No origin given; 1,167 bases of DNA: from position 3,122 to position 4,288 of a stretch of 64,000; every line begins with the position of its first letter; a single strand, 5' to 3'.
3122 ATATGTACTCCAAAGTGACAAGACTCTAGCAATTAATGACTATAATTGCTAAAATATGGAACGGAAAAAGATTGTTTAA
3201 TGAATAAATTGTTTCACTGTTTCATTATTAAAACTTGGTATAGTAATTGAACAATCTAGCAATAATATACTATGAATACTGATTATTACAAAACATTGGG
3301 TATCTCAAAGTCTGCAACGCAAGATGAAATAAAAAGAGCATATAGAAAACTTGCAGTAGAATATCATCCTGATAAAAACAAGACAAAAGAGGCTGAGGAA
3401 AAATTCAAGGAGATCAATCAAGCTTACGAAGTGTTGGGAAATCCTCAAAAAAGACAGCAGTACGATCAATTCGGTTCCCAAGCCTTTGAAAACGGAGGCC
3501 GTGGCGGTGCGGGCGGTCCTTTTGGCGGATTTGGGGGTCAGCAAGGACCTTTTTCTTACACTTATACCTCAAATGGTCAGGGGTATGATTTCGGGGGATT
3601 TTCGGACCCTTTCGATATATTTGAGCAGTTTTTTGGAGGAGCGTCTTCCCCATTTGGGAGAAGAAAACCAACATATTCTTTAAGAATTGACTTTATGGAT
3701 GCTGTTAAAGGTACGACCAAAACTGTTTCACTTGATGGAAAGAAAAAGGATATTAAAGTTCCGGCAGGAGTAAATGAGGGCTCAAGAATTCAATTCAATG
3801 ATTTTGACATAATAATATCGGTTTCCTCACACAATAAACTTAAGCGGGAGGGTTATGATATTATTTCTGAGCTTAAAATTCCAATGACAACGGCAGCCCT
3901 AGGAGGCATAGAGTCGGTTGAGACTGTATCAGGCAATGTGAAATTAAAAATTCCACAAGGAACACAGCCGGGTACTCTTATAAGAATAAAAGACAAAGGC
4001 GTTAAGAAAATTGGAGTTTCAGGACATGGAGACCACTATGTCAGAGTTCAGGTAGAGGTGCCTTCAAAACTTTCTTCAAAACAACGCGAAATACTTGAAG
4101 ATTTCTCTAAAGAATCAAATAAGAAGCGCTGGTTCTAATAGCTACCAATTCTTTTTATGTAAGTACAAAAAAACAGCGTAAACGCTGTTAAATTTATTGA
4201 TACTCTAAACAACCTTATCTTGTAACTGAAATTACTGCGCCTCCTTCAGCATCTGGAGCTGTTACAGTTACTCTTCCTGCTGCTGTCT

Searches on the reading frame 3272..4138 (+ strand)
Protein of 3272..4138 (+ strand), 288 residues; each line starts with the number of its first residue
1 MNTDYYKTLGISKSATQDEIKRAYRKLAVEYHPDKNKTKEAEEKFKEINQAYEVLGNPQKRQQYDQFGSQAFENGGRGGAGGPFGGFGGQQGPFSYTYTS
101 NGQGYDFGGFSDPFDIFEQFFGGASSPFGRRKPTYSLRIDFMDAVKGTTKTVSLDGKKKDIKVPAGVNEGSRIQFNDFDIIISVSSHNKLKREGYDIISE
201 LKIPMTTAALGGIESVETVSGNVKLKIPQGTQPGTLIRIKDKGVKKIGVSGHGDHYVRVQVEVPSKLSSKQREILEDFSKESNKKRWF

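Call 110: search_protein_families(library=pfam, proteins=[window:3272-4138:+], max_evalue=0.001)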
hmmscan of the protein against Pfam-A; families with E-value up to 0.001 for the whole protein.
window:3272-4138:+ (288 aa): 2 families
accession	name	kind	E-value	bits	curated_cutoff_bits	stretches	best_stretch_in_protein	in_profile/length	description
PF01556.23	DnaJ_C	-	5.1e-30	105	26.6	1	135-264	3-152/152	DnaJ C terminal domain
PF00226.36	DnaJ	-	4.5e-29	100.8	27.8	1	4-65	1-63/63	DnaJ domain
